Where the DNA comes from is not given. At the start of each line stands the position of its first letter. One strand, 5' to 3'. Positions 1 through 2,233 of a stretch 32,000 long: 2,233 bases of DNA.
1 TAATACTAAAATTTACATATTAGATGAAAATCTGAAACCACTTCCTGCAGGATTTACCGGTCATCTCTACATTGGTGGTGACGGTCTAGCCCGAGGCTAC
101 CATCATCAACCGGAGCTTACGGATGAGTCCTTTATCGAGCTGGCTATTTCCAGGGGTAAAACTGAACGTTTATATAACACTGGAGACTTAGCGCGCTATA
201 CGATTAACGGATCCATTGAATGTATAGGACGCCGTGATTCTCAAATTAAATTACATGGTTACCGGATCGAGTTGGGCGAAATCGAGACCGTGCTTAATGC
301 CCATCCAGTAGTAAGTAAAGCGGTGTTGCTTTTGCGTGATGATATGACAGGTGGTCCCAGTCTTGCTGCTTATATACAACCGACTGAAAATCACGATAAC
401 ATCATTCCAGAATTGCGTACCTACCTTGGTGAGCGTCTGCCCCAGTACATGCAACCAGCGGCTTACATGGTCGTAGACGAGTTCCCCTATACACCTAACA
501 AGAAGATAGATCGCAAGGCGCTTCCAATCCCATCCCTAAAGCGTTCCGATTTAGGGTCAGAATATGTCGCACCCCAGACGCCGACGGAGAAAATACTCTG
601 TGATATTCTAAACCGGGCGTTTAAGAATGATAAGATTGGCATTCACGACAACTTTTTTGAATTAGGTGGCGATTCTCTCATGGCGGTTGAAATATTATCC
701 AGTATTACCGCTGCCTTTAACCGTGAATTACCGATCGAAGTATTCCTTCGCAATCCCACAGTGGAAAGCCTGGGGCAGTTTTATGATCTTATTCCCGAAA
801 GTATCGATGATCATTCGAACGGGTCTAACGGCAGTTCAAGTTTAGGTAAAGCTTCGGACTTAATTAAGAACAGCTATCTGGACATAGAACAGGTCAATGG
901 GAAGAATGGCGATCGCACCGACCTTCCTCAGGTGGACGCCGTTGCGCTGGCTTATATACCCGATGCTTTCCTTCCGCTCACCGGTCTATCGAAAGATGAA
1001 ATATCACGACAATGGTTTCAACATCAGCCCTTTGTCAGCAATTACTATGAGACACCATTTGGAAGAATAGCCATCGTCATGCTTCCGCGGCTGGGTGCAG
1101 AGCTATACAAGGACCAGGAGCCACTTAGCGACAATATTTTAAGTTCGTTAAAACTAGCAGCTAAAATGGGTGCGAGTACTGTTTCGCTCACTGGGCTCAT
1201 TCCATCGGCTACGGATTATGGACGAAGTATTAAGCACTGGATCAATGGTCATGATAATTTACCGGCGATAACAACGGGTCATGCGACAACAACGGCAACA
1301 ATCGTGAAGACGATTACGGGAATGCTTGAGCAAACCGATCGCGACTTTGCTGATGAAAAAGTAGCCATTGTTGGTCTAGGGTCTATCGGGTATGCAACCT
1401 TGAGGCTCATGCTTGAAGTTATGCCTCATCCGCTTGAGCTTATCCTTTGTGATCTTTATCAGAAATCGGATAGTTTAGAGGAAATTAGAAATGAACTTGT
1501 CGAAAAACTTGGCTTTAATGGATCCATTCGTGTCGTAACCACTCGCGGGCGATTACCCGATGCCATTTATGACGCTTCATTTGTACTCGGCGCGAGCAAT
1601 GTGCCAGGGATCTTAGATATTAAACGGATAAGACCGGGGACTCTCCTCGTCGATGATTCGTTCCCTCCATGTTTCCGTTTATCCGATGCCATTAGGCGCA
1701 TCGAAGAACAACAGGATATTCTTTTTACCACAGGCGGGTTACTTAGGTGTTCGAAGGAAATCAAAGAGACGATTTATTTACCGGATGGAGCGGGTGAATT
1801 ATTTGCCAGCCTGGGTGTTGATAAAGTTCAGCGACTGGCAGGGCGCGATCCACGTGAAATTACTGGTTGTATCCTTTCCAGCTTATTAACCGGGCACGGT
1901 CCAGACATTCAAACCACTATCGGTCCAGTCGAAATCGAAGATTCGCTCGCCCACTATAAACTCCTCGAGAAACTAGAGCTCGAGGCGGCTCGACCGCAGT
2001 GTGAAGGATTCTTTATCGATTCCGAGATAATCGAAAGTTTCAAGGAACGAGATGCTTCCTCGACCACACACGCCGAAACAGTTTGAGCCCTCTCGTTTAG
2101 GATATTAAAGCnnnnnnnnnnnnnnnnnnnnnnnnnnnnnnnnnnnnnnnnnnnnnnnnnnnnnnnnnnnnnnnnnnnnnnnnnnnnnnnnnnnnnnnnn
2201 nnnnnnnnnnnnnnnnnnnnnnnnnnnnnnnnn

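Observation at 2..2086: NRPS-like A-PCP protein ends in an AAR-like (non-SDR) thioester reductase domain instead of a canonical R domain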

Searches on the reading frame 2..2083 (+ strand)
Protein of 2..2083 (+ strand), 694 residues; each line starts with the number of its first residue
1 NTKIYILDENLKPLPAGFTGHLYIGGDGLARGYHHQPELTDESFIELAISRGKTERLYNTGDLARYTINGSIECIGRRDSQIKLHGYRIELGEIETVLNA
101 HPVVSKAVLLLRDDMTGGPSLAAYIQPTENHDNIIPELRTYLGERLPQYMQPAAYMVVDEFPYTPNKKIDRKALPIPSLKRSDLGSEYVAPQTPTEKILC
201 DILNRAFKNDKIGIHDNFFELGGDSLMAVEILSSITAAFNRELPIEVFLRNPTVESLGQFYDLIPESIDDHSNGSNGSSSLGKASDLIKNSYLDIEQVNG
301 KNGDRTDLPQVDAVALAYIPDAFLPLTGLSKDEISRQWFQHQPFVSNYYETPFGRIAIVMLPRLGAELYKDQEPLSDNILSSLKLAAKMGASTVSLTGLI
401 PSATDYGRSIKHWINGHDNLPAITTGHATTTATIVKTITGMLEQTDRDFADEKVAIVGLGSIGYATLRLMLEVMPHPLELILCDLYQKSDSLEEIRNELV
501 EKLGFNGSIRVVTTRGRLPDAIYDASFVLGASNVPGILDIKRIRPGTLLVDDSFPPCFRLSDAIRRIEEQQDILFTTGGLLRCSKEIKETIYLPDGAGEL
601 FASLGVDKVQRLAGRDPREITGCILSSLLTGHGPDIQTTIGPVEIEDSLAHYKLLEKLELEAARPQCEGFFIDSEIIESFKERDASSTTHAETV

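Call 4: search_protein_families(library=pfam, proteins=[window:2-2083:+], max_evalue=0.1)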
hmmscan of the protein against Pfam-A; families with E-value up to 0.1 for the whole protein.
window:2-2083:+ (694 aa): 3 families
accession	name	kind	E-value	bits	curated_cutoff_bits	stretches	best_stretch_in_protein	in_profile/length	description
PF00550.31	PP-binding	-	5.8e-15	55.7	20.8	1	198-260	6-66/67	Phosphopantetheine attachment site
PF13193.12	AMP-binding_C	-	2e-08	35.5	24.5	1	93-168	1-76/76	AMP-binding enzyme C-terminal domain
PF00501.34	AMP-binding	-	0.00036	19.9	29.9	1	1-34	350-384/384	AMP-binding enzyme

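Call 5: search_protein_families(library=ncbifam, proteins=[window:2-2083:+], max_evalue=0.1)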
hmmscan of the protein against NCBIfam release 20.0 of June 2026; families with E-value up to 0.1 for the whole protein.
window:2-2083:+ (694 aa): 97 families (the best 25 are shown)
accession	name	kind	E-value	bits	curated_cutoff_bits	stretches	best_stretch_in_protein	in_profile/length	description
NF041803.1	NRPS_SolG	exception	1.4e-63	214.9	2200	1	1-256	890-1150/1163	solanimycin non-ribosomal peptide synthetase SolG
NF004282.0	PRK05691.1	subfamily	6.3e-63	211.6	4090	1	4-238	2517-2753/4334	non-ribosomal peptide synthase/polyketide synthase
NF047350.1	aureusi_NRPS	equivalog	1e-59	201.7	2500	1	2-260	726-974/2373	aureusimine non-ribosomal peptide synthetase AusA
TIGR03443.1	alpha_am_amid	equivalog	6.4e-44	149.7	1030.1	2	20-133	622-755/1390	L-aminoadipate-semialdehyde dehydrogenase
NF007605.2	PRK10252.1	equivalog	3.2e-43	147.5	2400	1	1-259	780-1039/1292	enterobactin non-ribosomal peptide synthetase EntF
NF038078.1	NRPS_MxcG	equivalog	8.1e-42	142.7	2300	1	5-262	789-1042/1442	myxochelin non-ribosomal peptide synthetase MxcG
TIGR01733.1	AA-adenyl-dom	subfamily_domain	1.8e-41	142.3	317.4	1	1-108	301-408/409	amino acid adenylation domain-containing protein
NF003417.0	PRK04813.1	subfamily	1.9e-32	112.5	476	1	2-174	328-499/505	D-alanine--poly(phosphoribitol) ligase subunit DltA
TIGR01734.1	D-ala-DACP-lig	equivalog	1.8e-31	109.3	559.85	1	2-174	326-498/504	D-alanine--poly(phosphoribitol) ligase subunit DltA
NF052269.1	Staph_lig_FadD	equivalog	2.1e-22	79.2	650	1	3-174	327-489/499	long-chain-fatty-acid--CoA ligase FadD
TIGR03098.1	ligase_PEP_1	hypoth_equivalog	3.7e-22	78.5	592.35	1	16-174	353-514/517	acyl-CoA ligase (AMP-forming), exosortase A system-associated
NF004511.1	PRK05852.1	equivalog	8.7e-19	67.5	650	1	3-174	338-500/505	FadD7 family fatty acid--CoA ligase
NF004837.0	PRK06187.1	subfamily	1.4e-18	66.4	476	1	3-174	354-518/531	long-chain-fatty-acid--CoA ligase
TIGR02275.1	DHB_AMP_lig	equivalog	7.4e-18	64.1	723.55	1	3-174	362-525/526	(2,3-dihydroxybenzoyl)adenylate synthase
NF008192.1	PRK10946.1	equivalog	1.9e-17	62.8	783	1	3-174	363-525/534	(2,3-dihydroxybenzoyl)adenylate synthase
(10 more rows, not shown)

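Call 20: find_related_loci(query=window:2-2083:+, collection=genome_contigs, flank=10000)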
Query window:2-2083:+ (694 aa) in genome_contigs; peptide patterns used: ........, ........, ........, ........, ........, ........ (x = any residue, [..] = any of these).
127 stretches matched a pattern; 29 encode a relative of the query (tblastn E <= 1e-3); 28 distinct loci.
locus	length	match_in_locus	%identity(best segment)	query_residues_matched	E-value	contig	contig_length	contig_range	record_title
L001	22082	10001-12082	98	1-694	0e+0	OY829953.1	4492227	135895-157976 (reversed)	MAG: Opitutales bacterium isolate cf0dc631-26ae-4be7-9546-4b6096dd6533 genome assembly, chromosome: 1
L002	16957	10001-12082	91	1-694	0e+0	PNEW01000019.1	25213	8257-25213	Verrucomicrobia bacterium Opi.OSU.00C Opi.OSU.00C.000I.0, whole genome shotgun sequence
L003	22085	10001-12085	82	1-694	0e+0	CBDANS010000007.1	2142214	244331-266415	MAG: Opitutales bacterium isolate 041eddd8-ac7a-4d64-b7d6-f8729859a465 genome assembly, contig: contig_7, whole genome s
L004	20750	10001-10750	46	1-257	7e-58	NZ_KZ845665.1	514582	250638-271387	Thermoflavimicrobium daqui strain FBKL4.011 scaffold3, whole genome shotgun sequence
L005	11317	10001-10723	43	1-250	7e-56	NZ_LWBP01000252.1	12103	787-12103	Niastella populi strain CCTCC AB 208238 contig88, whole genome shotgun sequence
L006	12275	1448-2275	41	1-284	2e-60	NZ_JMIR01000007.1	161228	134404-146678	Tumebacillus flagellatus strain GST4 Contig007, whole genome shotgun sequence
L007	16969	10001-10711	45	1-238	5e-52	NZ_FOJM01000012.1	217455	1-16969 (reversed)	Pedobacter suwonensis strain DSM 18130, whole genome shotgun sequence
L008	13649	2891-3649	38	1-258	8e-52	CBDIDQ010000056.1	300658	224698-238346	MAG: Alteromonadaceae bacterium isolate f75c2a94-abb4-46c5-8828-5dbafff39e76 genome assembly, contig: contig_56, whole g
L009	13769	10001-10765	38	1-260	2e-48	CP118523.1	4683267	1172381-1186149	Clostridiaceae bacterium M8S5 chromosome, complete genome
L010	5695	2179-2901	38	1-251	5e-48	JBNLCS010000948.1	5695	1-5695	MAG: Bacteroidales bacterium isolate C1C2.bin.7.orig k141_3227765, whole genome shotgun sequence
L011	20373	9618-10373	41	1-259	1e-46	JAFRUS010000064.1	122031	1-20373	MAG: Oscillospiraceae bacterium isolate RGIG2815 Goat_Omasum.Co__c1449992, whole genome shotgun sequence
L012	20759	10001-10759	39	1-258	7e-46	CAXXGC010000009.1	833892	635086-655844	MAG: Melioribacteraceae bacterium isolate c2877395-3ee6-4dac-bee1-9ee563c4f95a genome assembly, contig: contig_9, whole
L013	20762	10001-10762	37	1-260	3e-44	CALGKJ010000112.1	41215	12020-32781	MAG: uncultured Clostridia bacterium isolate N1_Bin_Bin_25_1 genome assembly, contig: c_000000181052, whole genome shotg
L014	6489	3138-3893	40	1-259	3e-44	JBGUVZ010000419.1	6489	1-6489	MAG: Oscillospiraceae bacterium isolate ruminal_MAG_89 ruminal_MAG_89_contig_0419, whole genome shotgun sequence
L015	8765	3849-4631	36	1-257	2e-42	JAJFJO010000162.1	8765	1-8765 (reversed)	MAG: Gammaproteobacteria bacterium isolate OFTM90 OFTM90_161, whole genome shotgun sequence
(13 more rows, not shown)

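Call 23: search_protein_families(library=pfam, proteins=[L001:5-12082:+], max_evalue=0.00001)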
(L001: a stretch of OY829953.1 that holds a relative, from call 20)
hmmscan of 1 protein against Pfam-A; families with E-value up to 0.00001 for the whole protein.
L001:5-12082:+ (4026 aa): 25 families
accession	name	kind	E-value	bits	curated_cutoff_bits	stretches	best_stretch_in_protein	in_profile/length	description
PF00668.25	Condensation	-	7.1e-105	351.8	30.6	1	2552-3007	5-456/456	Condensation domain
PF00109.32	ketoacyl-synt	-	4.2e-98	328.4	20.8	1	8-256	3-252/252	Beta-ketoacyl synthase, N-terminal domain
PF00501.34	AMP-binding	-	2.6e-87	293.6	29.9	1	3028-3366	2-384/384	AMP-binding enzyme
PF00698.26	Acyl_transf_1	-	5.5e-72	243.4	32.7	1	544-851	1-307/319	Acyl transferase domain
PF08659.16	KR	-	1.4e-66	224.2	22.6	1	2175-2353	1-179/180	KR domain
PF02801.28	Ketoacyl-synt_C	-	8.6e-38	129.4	20.8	1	264-382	1-119/119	Beta-ketoacyl synthase, C-terminal domain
PF14765.12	PS-DH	-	4.2e-29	101.6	23.7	1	1028-1183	4-163/166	Polyketide synthase dehydratase N-terminal domain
PF00550.31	PP-binding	-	1.3e-28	99.5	20.8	2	3530-3592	6-66/67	Phosphopantetheine attachment site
PF00107.32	ADH_zinc_N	-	3.9e-23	82.3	31.8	1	1981-2101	1-120/129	Zinc-binding dehydrogenase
PF16197.11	KAsynt_C_assoc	-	5.8e-22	78.6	33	1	384-503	1-107/111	Ketoacyl-synthetase C-terminal extension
PF13602.12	ADH_zinc_N_2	-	2.9e-20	74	27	1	2014-2152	2-134/134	Zinc-binding dehydrogenase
PF21089.3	PKS_DH_N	-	8.1e-20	71.1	27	1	905-1000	1-102/103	Polyketide synthase dehydratase domain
PF08242.18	Methyltransf_12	-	3.7e-19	69.7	30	1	1413-1513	1-98/98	Methyltransferase domain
PF21394.3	Beta-ketacyl_N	-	2.1e-13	50.7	26.9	1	1612-1773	4-154/170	Beta-ketoacyl synthase-like, N-terminal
PF00106.31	adh_short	-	6.8e-13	49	26.6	1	2178-2334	4-160/195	short chain dehydrogenase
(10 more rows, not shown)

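Call 46: find_related_loci(query=L001:5-1204:+, collection=metagenome_contigs, flank=10000)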
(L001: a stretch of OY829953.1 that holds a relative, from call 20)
Query L001:5-1204:+ (400 aa) in metagenome_contigs; peptide patterns used: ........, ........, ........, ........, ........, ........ (x = any residue, [..] = any of these).
121 stretches matched a pattern; 68 encode a relative of the query (tblastn E <= 1e-3); 68 distinct loci.
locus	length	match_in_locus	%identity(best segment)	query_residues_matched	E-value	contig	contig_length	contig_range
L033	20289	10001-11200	99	1-400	0e+0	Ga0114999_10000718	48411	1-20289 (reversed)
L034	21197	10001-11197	98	1-399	0e+0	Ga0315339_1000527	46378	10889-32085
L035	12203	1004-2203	99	1-400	0e+0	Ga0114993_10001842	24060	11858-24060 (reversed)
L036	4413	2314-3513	56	1-400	1e-155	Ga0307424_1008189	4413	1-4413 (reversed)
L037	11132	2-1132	57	9-397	2e-151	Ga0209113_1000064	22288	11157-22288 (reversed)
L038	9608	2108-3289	55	8-400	1e-147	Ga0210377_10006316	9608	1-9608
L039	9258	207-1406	53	1-400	3e-146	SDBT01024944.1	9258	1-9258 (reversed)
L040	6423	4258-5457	53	1-400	3e-145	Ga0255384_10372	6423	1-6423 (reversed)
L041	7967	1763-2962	53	1-400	5e-145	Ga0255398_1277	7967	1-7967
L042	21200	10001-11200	54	1-400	3e-145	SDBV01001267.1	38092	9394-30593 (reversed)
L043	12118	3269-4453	54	8-400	2e-143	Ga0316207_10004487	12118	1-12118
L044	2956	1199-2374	54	6-397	4e-149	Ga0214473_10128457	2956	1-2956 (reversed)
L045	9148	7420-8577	53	8-393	1e-139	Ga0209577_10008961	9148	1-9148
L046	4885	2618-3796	54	5-397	2e-139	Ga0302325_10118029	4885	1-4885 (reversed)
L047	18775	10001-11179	52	8-399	8e-138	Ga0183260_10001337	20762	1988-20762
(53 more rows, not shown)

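Call 50: search_protein_families(library=pfam, proteins=[L033:1403-2260:-, L033:2671-3240:+, L033:3318-4037:+, L033:4250-4747:+, L033:4851-6140:+, L033:6148-9228:-], max_evalue=0.001)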
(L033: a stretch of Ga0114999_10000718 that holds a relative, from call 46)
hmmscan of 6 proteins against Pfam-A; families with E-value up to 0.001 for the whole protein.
L033:1403-2260:- (286 aa): 1 family
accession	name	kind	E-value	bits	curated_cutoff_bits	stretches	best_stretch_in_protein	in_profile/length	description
PF01618.21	MotA_ExbB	-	7.7e-16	58.4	22.9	1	141-262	4-126/127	MotA/TolQ/ExbB proton channel family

L033:2671-3240:+ (190 aa): 5 families
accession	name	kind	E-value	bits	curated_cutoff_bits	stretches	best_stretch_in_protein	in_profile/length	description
PF13436.11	Gly-zipper_OmpA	-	5.3e-09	36.2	27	1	34-75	2-43/44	Glycine-zipper domain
PF13488.11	Gly-zipper_Omp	-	7.8e-09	35.8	25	1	39-82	2-45/46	Glycine zipper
PF13441.11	Gly-zipper_YMGG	-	6.6e-08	32.6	28.9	1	35-77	2-44/45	YMGG-like Gly-zipper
PF05433.20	Rick_17kDa_Anti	-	0.00021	21.6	24.2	0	39-77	2-40/43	Glycine zipper 2TM domain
PF13851.11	GAS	-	0.00099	19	32.3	1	97-189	22-114/200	Growth-arrest specific micro-tubule binding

L033:3318-4037:+ (240 aa): 1 family
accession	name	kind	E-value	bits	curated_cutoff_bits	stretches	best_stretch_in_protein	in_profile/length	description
PF13590.11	DUF4136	-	1.1e-07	32.8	32.8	1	36-192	6-126/152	Domain of unknown function (DUF4136)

L033:4250-4747:+ (166 aa): 1 family
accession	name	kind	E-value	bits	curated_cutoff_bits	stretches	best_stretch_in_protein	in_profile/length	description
PF00293.34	NUDIX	-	1.2e-18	67.9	21.1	1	31-144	2-122/134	NUDIX domain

L033:4851-6140:+ (430 aa): 2 families
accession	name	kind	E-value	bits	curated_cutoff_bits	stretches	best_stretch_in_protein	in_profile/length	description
PF13506.12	Glyco_transf_21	-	5.9e-07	29.5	21.7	1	133-276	6-149/174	Glycosyl transferase family 21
PF13641.12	Glyco_tranf_2_3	-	7.6e-05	23.3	27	0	144-274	73-204/230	Glycosyltransferase like family 2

L033:6148-9228:- (1027 aa): 3 families
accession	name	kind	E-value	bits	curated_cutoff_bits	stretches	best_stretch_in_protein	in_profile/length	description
PF00873.25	ACR_tran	-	2.1e-147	493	28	1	5-1015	3-1020/1021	AcrB/AcrD/AcrF family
PF03176.21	MMPL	-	3.6e-11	43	20.5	1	866-1015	149-302/333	MMPL family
PF02355.23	SecD_SecF_C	-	4.1e-11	43.1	20.5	1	869-1001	39-172/189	Protein export membrane protein SecD/SecF, C-terminal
